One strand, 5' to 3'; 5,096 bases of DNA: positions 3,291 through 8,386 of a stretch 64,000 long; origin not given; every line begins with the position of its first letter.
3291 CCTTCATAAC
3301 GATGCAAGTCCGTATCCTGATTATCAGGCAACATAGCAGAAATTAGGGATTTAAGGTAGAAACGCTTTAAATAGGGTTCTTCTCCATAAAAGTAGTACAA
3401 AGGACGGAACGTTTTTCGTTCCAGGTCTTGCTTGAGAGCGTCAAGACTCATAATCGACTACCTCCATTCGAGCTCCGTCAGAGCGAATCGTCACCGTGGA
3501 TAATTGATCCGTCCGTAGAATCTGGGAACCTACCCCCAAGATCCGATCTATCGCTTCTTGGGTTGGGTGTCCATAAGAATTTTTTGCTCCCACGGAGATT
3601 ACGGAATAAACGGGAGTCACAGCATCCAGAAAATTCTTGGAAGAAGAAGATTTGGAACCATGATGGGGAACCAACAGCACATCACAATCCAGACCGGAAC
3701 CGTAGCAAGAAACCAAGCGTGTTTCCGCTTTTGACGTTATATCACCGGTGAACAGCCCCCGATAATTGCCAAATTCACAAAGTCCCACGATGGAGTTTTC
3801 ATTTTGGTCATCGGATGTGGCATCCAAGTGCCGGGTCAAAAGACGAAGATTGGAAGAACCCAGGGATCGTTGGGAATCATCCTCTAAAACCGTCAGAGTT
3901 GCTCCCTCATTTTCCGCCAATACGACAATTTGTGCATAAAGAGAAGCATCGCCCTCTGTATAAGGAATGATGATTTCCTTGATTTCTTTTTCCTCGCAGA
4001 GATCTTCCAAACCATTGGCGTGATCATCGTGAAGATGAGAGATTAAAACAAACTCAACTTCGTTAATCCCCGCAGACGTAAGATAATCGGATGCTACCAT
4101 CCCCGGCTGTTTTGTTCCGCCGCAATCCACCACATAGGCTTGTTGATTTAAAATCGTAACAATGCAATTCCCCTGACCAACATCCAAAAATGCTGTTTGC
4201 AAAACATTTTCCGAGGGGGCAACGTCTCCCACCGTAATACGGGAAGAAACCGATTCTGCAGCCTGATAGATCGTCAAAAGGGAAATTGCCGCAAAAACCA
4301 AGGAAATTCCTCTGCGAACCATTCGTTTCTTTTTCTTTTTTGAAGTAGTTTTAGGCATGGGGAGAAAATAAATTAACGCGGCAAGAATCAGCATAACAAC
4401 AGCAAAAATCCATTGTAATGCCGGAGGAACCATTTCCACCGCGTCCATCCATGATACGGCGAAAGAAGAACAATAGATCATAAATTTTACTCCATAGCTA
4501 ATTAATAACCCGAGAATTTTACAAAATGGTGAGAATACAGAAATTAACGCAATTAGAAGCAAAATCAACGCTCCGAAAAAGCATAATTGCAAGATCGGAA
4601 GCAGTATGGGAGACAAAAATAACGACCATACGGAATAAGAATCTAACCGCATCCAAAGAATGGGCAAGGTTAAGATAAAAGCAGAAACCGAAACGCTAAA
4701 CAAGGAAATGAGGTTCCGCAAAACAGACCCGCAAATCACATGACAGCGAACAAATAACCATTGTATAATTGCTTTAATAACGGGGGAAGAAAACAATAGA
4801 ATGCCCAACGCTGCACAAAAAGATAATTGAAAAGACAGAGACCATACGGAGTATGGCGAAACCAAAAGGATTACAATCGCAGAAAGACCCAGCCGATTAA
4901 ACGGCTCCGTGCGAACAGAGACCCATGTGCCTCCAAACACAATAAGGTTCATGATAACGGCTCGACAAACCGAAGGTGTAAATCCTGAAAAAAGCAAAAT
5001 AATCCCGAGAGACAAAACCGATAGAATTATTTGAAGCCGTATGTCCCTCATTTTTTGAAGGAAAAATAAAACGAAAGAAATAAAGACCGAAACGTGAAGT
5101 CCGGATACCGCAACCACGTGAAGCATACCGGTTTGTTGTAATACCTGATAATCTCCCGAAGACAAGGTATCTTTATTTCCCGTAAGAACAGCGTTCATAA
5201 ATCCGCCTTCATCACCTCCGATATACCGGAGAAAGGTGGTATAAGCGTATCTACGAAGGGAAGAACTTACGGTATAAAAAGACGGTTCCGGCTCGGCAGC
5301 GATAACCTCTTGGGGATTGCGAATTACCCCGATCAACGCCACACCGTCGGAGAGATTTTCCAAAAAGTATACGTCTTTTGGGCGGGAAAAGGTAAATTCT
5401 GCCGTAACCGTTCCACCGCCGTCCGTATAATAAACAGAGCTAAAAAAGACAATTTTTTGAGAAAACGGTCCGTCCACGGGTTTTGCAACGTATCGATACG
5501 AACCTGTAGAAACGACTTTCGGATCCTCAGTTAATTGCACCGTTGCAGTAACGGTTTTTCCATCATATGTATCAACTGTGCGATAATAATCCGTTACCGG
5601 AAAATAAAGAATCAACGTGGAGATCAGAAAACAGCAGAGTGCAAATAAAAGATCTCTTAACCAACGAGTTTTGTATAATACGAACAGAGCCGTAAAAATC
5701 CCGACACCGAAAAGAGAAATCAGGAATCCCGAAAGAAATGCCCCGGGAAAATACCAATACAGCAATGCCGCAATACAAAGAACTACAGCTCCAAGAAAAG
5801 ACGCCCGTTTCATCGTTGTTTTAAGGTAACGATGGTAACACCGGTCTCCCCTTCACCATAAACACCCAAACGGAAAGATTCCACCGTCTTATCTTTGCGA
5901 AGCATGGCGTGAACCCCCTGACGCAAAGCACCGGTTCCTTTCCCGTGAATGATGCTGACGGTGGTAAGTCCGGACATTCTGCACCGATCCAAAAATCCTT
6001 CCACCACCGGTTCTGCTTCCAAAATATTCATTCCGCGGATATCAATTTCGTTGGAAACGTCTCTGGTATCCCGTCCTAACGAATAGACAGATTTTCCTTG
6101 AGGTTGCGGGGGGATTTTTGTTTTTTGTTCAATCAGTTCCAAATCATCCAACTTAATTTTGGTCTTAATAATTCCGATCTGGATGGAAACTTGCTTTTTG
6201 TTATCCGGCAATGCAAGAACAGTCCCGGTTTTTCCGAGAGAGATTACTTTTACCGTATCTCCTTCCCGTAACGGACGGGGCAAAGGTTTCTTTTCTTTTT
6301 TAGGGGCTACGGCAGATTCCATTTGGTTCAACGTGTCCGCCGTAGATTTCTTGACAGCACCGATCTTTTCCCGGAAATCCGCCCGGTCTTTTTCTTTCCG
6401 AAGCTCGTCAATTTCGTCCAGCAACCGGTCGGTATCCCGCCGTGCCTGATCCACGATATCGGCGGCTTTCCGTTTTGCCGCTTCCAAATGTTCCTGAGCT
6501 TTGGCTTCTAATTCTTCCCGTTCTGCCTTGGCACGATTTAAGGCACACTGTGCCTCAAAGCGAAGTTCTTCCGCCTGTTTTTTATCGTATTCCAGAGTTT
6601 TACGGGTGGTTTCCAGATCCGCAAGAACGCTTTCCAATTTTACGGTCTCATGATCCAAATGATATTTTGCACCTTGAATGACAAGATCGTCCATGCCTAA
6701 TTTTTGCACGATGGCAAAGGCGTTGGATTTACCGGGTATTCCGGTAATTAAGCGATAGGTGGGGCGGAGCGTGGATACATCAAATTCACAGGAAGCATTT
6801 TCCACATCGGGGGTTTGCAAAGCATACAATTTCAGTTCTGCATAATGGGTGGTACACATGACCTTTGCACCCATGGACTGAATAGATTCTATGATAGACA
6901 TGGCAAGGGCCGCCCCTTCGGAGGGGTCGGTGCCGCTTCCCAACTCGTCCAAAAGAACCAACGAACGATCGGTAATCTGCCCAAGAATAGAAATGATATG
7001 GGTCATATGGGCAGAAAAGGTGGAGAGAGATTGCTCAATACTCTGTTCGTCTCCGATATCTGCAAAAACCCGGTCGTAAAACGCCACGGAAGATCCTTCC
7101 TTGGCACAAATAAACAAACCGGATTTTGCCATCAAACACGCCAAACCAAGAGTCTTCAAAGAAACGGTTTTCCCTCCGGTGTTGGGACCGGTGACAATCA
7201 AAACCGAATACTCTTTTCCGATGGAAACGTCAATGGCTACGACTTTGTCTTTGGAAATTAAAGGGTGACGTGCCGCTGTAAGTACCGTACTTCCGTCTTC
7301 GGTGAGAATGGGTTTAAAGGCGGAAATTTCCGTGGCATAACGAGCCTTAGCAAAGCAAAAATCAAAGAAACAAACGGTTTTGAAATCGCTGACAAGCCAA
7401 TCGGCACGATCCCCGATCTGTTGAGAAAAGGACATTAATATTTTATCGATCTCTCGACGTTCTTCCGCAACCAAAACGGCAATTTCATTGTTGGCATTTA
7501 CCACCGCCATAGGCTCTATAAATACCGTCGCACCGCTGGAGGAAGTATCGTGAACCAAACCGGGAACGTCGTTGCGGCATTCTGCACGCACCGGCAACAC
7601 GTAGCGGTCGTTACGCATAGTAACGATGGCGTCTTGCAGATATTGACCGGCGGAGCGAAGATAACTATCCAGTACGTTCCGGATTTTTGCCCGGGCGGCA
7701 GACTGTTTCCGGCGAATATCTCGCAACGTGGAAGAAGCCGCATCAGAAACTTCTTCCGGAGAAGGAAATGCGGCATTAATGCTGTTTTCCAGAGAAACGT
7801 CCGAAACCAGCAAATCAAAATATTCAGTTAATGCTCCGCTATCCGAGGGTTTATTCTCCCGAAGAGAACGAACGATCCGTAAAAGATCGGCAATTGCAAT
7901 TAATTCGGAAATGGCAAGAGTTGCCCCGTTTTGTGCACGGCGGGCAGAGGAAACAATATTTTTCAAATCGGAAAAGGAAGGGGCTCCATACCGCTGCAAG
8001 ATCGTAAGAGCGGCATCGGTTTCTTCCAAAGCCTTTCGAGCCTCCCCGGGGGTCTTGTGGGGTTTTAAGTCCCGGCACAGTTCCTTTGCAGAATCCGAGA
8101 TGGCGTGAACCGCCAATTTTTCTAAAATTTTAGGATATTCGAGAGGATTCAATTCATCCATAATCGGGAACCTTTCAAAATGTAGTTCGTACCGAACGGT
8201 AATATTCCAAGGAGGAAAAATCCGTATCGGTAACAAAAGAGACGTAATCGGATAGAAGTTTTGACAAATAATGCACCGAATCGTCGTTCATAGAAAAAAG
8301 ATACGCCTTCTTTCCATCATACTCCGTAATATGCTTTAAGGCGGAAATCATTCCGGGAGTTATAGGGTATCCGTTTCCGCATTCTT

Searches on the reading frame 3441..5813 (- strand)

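Call 44: search_protein_families(library=pfam, proteins=[window:3441-5813:-], max_evalue=0.00001)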
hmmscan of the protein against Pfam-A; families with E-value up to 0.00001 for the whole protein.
window:3441-5813:- (790 aa): 2 families
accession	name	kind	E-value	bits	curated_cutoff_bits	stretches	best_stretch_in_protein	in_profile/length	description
PF03772.21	Competence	-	2.3e-38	132.6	23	1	210-482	2-266/270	Competence protein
PF00753.33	Lactamase_B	-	7.4e-18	65.6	22.7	1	544-742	2-195/196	Metallo-beta-lactamase superfamily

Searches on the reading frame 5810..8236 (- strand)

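Call 44: search_protein_families(library=pfam, proteins=[window:5810-8236:-], max_evalue=0.00001)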
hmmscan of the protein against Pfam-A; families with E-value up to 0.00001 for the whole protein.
window:5810-8236:- (808 aa): 3 families
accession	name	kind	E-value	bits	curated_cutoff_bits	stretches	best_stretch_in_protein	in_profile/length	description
PF00488.27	MutS_V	-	4.7e-35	121.7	30.2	1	346-527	1-184/188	MutS domain V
PF01713.27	Smr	-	2.8e-25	88.7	25.7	1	731-806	1-77/77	Smr domain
PF20297.4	MSSS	-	9e-15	54.5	26.8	1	658-699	1-42/42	MutS2 and Smr-associated SH3 domain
